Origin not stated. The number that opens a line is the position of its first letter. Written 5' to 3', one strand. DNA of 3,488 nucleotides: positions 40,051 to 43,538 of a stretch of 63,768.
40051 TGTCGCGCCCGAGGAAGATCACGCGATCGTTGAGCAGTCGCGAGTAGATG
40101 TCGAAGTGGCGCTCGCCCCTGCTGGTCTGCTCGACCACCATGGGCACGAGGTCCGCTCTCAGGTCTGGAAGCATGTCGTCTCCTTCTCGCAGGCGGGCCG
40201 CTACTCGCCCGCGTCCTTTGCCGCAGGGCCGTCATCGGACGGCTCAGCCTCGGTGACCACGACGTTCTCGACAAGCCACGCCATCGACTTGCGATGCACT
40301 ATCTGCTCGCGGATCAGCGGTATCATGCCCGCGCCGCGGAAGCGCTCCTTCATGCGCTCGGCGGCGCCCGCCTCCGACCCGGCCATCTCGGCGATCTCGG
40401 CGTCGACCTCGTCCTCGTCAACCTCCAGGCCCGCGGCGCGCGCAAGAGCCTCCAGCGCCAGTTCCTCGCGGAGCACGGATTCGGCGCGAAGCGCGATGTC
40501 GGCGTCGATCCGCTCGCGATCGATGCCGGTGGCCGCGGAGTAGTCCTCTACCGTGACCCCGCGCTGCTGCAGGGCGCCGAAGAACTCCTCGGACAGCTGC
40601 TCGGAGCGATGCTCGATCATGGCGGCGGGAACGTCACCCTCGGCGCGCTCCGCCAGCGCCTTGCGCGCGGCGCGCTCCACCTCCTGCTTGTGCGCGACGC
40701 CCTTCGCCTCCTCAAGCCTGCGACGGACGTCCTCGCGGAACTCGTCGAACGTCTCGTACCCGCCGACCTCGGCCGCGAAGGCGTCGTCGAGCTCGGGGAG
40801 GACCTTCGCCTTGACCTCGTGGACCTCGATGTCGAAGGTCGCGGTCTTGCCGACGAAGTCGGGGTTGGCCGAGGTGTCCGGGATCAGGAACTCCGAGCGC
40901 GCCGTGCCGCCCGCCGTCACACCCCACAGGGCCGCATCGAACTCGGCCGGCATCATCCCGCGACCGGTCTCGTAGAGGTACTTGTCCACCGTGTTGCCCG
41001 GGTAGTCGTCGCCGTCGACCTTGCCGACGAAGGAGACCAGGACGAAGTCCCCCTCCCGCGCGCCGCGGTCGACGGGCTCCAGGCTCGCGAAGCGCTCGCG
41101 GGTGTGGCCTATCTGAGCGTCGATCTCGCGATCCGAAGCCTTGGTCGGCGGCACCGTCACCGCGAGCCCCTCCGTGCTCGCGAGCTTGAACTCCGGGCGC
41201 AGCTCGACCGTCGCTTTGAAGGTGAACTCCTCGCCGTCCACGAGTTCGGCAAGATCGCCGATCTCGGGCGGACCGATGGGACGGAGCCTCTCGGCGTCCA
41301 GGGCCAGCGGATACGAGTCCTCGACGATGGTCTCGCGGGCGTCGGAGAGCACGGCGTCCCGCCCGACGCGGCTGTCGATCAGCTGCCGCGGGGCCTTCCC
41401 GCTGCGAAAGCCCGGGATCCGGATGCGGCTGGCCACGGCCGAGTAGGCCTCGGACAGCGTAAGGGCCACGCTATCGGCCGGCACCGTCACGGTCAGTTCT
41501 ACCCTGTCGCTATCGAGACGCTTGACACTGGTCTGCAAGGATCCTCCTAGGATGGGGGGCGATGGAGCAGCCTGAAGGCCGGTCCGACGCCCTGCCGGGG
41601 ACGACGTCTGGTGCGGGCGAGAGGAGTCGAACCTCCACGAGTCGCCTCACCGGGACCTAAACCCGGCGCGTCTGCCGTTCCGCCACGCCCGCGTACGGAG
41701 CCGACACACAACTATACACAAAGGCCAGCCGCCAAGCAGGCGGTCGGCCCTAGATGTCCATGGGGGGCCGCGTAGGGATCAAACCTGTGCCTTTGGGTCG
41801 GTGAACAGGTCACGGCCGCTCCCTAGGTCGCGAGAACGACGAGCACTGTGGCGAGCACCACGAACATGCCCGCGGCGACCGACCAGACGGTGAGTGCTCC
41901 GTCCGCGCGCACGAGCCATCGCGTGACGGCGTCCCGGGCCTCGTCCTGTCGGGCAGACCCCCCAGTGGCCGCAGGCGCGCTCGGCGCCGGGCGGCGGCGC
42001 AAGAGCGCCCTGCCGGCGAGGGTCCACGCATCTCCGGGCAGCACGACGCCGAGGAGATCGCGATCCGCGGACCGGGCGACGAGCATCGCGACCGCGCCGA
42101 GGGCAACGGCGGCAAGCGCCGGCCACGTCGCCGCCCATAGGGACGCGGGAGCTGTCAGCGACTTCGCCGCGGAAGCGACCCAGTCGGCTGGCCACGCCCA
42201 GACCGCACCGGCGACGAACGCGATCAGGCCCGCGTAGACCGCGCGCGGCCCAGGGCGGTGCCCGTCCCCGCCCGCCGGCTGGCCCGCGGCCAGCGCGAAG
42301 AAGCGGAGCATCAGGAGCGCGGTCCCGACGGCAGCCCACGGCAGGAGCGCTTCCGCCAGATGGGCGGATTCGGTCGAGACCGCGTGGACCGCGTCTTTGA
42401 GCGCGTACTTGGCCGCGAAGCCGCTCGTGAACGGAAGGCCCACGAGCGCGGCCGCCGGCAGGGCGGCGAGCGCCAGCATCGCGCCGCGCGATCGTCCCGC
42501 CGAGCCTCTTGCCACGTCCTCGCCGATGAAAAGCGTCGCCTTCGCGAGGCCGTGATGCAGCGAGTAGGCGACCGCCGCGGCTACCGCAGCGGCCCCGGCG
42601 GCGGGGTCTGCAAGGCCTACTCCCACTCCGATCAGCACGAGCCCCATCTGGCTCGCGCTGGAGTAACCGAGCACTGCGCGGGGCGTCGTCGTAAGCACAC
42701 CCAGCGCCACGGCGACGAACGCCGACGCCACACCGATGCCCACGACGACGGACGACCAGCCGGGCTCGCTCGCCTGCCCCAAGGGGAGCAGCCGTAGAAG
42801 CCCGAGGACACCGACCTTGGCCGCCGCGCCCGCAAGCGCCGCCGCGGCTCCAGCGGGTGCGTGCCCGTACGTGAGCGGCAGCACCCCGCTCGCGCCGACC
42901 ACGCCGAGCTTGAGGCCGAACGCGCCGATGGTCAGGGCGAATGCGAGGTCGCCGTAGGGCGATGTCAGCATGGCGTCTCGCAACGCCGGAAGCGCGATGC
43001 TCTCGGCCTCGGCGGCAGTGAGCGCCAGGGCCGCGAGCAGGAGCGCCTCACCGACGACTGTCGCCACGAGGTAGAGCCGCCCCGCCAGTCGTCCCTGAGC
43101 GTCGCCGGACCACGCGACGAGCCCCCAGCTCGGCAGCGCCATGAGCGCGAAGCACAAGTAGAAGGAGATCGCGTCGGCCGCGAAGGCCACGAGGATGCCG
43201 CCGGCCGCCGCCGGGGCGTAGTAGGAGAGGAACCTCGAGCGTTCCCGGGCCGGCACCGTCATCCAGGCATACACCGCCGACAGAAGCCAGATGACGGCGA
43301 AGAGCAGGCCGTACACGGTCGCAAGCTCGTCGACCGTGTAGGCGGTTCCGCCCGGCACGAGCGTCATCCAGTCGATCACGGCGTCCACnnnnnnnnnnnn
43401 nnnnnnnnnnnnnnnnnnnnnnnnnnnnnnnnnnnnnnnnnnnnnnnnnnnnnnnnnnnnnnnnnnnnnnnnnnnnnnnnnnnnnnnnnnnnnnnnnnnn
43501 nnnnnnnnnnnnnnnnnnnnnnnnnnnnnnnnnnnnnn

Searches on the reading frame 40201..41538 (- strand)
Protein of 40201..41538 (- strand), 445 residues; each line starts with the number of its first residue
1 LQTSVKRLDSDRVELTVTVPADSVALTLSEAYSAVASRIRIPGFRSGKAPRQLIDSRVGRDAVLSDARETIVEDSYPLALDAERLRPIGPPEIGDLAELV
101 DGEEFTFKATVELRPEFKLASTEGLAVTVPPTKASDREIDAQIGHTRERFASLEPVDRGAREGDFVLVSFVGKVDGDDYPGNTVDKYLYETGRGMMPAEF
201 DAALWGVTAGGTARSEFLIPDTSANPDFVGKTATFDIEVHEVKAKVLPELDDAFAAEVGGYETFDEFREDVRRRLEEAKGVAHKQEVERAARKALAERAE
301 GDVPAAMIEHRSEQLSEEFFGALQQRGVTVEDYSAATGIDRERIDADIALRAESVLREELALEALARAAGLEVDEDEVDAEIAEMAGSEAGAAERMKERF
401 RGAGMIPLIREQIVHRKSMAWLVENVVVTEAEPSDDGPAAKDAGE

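Call 38: search_protein_families(library=pfam, proteins=[window:40201-41538:-], max_evalue=0.00001)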
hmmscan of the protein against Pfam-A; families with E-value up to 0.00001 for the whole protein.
window:40201-41538:- (445 aa): 2 families
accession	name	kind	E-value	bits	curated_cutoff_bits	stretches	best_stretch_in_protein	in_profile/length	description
PF05697.18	Trigger_N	-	4.4e-40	137.7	22.2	1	1-143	1-141/144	Bacterial trigger factor protein (TF)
PF05698.19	Trigger_C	-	1.3e-28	100.5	22.7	1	263-424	1-162/162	Bacterial trigger factor protein (TF) C-terminus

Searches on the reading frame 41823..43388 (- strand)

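Call 39: search_protein_families(library=pfam, proteins=[window:41823-43388:-], max_evalue=0.00001)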
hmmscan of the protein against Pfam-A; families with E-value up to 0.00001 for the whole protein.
window:41823-43388:- (521 aa): 1 family
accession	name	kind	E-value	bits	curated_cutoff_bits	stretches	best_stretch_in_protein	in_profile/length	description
PF00361.26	Proton_antipo_M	-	1.1e-23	84.3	21.5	1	70-337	1-278/294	NADH:quinone oxidoreductase/Mrp antiporter, TM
